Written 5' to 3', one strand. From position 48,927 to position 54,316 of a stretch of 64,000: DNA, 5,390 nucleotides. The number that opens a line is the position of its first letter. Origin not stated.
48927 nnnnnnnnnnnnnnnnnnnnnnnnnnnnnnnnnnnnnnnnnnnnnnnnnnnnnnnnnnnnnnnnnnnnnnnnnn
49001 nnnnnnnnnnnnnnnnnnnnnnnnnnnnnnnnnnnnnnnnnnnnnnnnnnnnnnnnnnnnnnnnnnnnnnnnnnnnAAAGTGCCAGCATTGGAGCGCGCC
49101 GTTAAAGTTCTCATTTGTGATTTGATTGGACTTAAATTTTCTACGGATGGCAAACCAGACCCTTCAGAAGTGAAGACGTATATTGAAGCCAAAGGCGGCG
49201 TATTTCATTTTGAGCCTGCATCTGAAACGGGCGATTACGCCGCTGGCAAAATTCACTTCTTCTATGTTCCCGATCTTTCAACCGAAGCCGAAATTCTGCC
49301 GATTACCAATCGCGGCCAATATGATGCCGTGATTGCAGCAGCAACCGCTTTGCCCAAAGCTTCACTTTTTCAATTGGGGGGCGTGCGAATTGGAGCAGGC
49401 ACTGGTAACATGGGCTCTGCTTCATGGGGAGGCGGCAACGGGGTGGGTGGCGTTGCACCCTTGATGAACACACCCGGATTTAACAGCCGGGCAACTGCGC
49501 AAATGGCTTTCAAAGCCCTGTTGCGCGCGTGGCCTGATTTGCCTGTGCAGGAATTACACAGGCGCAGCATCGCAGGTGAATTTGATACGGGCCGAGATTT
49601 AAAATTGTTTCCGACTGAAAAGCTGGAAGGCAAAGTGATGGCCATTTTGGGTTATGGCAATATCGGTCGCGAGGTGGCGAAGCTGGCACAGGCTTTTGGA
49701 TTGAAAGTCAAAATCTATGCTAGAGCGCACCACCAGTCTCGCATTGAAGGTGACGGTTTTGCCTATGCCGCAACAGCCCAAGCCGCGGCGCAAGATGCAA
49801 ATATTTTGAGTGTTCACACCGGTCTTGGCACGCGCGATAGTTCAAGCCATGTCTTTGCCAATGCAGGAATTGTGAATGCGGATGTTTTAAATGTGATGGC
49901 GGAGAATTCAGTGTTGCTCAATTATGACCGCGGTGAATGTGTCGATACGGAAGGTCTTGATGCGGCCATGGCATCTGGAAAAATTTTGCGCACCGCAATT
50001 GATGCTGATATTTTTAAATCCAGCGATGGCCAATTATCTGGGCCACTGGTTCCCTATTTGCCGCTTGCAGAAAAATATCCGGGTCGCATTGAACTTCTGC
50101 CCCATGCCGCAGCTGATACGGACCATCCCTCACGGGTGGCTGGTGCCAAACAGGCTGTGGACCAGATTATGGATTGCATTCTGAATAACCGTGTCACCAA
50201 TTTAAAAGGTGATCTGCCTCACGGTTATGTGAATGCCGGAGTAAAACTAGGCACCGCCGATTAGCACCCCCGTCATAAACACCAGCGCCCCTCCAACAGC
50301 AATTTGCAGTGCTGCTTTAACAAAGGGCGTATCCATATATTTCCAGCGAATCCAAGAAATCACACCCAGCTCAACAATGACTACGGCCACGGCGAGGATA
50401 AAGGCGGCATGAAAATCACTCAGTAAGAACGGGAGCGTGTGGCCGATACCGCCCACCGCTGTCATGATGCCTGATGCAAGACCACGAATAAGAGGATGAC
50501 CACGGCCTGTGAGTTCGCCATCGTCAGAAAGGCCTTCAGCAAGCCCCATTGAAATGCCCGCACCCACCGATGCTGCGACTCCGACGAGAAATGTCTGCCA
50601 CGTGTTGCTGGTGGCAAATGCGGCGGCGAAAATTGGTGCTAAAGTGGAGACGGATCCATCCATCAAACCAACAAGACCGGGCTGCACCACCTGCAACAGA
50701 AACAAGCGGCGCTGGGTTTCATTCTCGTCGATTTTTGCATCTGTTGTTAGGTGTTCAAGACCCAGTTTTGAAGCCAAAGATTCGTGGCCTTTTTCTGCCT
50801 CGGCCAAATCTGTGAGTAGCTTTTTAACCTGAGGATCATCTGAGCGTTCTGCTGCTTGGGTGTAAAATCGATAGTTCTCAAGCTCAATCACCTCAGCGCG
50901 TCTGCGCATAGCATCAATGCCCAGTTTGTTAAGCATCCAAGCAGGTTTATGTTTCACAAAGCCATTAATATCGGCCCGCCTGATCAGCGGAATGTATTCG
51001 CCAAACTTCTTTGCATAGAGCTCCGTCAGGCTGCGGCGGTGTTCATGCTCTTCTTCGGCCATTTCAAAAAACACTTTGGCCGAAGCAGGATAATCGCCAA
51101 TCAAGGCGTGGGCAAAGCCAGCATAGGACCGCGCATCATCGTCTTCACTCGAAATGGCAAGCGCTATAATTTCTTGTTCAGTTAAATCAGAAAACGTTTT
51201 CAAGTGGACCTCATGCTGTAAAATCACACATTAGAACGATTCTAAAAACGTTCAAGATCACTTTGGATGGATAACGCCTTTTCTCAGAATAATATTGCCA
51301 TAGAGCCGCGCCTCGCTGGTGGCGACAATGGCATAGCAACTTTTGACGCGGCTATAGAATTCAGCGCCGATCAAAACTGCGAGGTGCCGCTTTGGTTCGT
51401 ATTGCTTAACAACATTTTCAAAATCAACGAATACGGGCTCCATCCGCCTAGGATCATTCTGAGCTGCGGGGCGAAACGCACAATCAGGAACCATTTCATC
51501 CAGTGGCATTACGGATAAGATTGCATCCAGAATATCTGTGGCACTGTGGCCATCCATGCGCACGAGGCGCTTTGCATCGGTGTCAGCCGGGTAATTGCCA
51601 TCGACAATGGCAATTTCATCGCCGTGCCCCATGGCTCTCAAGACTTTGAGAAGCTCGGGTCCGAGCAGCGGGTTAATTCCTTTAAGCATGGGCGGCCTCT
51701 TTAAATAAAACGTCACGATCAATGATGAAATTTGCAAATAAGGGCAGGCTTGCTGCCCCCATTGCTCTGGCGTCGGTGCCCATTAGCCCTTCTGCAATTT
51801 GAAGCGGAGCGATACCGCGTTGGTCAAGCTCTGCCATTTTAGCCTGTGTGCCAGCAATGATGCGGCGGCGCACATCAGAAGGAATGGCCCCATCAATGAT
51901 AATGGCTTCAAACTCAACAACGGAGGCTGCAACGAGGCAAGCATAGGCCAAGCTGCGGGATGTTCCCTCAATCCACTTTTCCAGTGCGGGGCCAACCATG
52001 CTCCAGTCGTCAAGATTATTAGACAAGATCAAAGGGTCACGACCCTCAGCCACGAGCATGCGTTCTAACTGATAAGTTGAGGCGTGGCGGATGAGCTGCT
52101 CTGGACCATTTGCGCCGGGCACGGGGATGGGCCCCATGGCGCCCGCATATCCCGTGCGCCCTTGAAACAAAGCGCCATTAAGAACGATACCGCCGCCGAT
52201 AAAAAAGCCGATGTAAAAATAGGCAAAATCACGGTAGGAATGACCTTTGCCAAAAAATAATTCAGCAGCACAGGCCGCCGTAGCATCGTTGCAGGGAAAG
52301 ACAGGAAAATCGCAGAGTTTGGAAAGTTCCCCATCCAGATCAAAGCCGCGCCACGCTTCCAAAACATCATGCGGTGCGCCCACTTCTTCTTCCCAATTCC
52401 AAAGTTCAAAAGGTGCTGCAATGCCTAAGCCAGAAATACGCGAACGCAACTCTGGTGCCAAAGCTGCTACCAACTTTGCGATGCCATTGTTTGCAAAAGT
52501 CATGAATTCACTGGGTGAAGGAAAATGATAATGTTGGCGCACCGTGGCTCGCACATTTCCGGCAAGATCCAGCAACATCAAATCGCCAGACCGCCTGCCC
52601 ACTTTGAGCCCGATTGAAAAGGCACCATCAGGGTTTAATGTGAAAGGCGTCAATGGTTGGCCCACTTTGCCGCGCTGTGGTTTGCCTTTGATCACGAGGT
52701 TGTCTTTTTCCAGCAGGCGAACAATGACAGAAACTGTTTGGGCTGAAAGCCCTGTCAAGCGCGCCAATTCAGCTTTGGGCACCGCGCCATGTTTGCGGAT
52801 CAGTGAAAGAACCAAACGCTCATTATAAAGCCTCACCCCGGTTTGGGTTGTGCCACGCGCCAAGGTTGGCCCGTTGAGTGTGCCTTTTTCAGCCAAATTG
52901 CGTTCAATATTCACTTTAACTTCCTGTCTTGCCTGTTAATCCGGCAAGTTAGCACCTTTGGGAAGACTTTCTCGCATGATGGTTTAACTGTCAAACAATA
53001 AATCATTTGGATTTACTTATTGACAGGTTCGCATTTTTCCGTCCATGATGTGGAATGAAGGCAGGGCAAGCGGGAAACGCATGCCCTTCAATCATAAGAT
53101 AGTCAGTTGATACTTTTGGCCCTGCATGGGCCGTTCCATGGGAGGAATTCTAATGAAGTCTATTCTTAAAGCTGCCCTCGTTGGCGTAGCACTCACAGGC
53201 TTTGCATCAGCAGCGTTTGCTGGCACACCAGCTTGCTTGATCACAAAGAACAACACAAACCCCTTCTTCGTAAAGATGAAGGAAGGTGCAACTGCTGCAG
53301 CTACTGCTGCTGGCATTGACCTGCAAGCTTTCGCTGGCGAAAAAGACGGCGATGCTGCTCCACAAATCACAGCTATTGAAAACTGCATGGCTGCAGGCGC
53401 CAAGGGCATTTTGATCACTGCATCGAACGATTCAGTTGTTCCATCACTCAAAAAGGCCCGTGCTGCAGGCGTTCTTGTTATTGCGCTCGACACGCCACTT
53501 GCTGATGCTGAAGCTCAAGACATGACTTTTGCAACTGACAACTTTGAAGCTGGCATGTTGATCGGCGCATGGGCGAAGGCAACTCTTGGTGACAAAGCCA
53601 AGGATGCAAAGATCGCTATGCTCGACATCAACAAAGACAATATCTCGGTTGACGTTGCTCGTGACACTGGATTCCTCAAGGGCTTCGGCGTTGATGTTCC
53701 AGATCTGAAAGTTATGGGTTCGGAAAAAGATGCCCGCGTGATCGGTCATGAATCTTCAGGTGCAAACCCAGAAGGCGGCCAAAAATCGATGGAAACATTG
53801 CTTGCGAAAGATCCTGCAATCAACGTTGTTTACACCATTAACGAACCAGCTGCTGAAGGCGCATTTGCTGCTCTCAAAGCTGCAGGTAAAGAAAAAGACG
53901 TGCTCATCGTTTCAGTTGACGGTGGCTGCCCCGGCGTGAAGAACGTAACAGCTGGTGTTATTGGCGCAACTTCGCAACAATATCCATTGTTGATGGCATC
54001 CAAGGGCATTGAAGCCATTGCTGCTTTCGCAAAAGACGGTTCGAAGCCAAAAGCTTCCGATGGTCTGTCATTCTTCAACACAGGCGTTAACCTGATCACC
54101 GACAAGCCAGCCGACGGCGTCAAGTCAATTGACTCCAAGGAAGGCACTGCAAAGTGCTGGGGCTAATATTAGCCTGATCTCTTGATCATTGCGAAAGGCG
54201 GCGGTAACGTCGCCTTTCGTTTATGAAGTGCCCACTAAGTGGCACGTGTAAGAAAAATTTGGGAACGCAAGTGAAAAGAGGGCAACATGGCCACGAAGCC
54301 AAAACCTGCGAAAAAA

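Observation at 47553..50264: Divergent 903-aa aminotransferase-dehydrogenase fusion next to dnaA: candidate channelling enzyme for a phospho-keto-acid pathway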

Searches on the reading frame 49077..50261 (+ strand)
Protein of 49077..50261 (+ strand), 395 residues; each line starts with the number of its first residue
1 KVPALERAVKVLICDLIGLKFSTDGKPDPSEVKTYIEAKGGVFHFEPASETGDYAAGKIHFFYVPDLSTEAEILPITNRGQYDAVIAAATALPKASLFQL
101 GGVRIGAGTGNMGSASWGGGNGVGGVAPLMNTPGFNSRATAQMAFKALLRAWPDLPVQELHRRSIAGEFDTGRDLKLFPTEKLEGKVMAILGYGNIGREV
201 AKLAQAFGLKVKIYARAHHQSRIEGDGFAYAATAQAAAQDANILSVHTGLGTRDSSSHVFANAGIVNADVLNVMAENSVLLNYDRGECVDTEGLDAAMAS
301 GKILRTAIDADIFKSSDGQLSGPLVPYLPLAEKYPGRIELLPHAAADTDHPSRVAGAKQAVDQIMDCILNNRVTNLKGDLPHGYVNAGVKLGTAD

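Call 94: search_solved_structures(query=window:49077-50261:+, max_evalue=0.000001, show_alignments=5)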
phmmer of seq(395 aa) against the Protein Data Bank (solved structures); distinct sequences matched with E-value up to 0.000001: 42.
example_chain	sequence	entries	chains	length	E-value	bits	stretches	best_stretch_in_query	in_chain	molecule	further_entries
3gg9_A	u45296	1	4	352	3.2e-12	49.8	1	183-310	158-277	d-3-phosphoglycerate dehydrogenase oxidoreductase protein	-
5tx7_A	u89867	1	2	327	7.2e-12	48.6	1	121-310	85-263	D-isomer specific 2-hydroxyacid dehydrogenase family protein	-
1wwk_A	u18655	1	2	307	1.3e-11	47.8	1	130-358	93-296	phosphoglycerate dehydrogenase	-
5v72_A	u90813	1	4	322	7.8e-11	45.2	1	129-346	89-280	NADPH-dependent glyoxylate/hydroxypyruvate reductase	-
5j23_A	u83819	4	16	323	7.8e-11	45.2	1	129-346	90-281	2-hydroxyacid dehydrogenase | NADPH-dependent glyoxylate/hydroxypyruvate reductase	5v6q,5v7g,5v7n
5uog_A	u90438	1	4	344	9.2e-11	45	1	129-346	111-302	NADPH-dependent glyoxylate/hydroxypyruvate reductase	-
3k5p_A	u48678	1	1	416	5e-10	42.6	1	127-319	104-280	D-3-phosphoglycerate dehydrogenase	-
3wnv_A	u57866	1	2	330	5e-10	42.6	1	130-315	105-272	glyoxylate reductase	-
6bii_A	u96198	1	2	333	8.5e-09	38.5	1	129-313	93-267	Glyoxylate reductase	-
5aov_A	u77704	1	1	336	1.3e-08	37.9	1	129-312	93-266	GLYOXYLATE REDUCTASE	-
4dgs_A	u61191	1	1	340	1.5e-08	37.7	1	166-311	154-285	Dehydrogenase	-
2dbq_A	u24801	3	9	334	1.8e-08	37.4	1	129-312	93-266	Glyoxylate reductase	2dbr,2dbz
9whb_A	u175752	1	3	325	5.9e-08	35.7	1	83-375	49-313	3-phosphoglycerate dehydrogenase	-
8i5z_A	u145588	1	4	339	7.1e-08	35.5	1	129-311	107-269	D-isomer specific 2-hydroxyacid dehydrogenase NAD-binding protein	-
1sc6_A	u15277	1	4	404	7.4e-08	35.4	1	127-354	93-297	D-3-phosphoglycerate dehydrogenase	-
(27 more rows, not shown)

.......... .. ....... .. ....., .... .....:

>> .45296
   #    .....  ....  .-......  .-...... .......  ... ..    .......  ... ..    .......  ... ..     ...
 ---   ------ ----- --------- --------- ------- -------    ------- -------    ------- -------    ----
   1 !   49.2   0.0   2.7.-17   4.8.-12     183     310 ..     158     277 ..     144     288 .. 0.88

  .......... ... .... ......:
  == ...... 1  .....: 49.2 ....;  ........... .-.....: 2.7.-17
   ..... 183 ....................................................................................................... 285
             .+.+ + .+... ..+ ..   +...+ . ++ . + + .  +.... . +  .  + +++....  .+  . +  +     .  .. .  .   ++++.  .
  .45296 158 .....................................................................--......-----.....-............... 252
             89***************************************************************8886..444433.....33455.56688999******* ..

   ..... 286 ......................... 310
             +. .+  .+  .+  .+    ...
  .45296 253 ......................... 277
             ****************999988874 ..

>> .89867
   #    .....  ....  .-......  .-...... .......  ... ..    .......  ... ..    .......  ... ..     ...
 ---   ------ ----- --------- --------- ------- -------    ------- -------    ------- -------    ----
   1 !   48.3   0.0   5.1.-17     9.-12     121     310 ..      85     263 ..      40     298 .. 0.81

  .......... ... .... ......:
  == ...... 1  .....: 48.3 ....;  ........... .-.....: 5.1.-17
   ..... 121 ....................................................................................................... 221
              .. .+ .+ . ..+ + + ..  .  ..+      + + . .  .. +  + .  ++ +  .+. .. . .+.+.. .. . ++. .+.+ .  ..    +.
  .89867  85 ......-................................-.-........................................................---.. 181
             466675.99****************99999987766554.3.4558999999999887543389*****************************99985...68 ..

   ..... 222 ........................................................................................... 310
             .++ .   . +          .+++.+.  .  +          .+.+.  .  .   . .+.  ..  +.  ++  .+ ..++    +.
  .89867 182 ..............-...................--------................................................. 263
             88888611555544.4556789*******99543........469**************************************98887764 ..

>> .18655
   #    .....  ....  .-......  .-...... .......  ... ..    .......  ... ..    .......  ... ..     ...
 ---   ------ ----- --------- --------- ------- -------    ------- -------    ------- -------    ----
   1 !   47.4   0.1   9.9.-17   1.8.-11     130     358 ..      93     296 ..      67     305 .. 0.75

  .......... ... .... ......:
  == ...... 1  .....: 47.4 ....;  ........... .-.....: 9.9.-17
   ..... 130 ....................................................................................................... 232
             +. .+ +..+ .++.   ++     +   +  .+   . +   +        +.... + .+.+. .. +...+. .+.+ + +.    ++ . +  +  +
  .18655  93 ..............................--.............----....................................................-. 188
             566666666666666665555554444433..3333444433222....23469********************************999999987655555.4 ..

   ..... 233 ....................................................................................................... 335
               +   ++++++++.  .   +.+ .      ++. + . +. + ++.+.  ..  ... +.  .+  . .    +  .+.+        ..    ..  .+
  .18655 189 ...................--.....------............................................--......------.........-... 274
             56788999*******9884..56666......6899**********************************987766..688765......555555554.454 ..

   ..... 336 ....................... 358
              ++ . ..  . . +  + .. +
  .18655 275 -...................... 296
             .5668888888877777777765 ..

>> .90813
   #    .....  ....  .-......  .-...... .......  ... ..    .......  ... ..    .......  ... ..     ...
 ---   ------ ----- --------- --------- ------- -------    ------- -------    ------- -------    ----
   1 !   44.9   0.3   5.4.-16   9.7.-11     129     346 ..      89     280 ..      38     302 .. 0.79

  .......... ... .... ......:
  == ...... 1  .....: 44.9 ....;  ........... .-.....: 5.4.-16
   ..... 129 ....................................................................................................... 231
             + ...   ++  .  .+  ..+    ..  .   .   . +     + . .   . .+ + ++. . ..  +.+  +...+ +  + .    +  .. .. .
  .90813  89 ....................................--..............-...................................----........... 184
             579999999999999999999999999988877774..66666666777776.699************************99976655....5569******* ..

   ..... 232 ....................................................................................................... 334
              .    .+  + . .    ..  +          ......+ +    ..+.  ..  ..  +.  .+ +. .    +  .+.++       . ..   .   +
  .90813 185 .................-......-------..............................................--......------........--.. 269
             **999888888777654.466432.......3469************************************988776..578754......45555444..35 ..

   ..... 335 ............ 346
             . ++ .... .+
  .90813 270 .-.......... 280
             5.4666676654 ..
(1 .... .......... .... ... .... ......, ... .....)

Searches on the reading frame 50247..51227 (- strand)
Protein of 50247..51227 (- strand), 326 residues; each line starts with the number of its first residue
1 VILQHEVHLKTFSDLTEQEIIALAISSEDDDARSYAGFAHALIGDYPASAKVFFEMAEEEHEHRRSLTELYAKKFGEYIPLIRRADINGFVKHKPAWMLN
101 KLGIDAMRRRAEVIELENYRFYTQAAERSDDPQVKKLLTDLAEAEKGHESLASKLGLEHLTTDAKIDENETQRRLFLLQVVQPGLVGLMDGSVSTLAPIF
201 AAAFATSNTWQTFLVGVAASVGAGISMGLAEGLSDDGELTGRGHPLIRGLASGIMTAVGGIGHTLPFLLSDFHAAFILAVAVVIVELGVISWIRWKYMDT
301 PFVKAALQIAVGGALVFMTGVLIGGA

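Call 8: search_protein_families(library=pfam, proteins=[window:50247-51227:-])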
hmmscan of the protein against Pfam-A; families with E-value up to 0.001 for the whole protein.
window:50247-51227:- (326 aa): 2 families
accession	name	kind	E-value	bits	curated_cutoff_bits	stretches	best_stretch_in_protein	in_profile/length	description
PF02915.23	Rubrerythrin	-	7.2e-27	94.9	22.8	1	19-155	1-136/137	Rubrerythrin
PF01988.24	VIT1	-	2.9e-09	37.5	28.1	2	243-324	131-213/214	VIT family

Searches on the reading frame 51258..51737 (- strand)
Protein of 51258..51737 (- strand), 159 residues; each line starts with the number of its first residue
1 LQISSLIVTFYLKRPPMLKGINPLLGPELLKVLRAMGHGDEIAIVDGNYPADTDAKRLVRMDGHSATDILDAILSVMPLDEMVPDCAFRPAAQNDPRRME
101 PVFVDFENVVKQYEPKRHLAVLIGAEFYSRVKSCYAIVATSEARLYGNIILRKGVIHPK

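Call 8: search_protein_families(library=pfam, proteins=[window:51258-51737:-])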
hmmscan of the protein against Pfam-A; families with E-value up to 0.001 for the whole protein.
window:51258-51737:- (159 aa): 1 family
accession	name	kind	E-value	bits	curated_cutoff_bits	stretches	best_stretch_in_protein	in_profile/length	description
PF05025.18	RbsD_FucU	-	6e-37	127.6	25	1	19-156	1-138/138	RbsD / FucU transport protein family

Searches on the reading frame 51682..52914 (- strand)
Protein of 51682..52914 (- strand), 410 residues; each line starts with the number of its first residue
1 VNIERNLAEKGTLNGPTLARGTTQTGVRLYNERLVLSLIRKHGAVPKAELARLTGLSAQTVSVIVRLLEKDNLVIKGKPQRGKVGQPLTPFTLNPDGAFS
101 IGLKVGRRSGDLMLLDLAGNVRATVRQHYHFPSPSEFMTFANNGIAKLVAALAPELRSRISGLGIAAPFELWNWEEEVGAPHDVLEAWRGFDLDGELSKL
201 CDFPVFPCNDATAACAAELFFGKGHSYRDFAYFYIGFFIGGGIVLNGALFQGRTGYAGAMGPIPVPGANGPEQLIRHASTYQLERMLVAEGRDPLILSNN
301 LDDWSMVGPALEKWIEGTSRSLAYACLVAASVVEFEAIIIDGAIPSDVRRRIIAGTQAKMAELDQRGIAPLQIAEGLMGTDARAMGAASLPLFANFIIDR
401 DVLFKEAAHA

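Call 8: search_protein_families(library=pfam, proteins=[window:51682-52914:-])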
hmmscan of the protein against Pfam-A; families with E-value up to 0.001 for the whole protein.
window:51682-52914:- (410 aa): 4 families
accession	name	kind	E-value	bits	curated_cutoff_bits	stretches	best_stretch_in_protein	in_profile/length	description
PF00480.26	ROK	-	1.2e-18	68.2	22.9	1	101-266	2-161/294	ROK family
PF13412.12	HTH_24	-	2.9e-07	30.4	21.9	1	31-74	4-47/48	Winged helix-turn-helix DNA-binding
PF12802.13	MarR_2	-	5.1e-07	30.2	27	1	34-78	9-54/61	MarR family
PF01047.28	MarR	-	4e-05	23.9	24.6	1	33-75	6-48/59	MarR family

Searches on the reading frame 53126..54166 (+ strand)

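Call 8: search_protein_families(library=pfam, proteins=[window:53126-54166:+])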
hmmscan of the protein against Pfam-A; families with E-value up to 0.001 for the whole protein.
window:53126-54166:+ (346 aa): 2 families
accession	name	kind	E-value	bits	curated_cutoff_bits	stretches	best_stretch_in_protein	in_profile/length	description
PF13407.12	Peripla_BP_4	-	1.1e-40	140.2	35.1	1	38-303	3-255/258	Periplasmic binding protein domain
PF00532.27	Peripla_BP_1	-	1.5e-19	71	22.2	1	37-260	5-211/281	Periplasmic binding proteins and sugar binding domain of LacI family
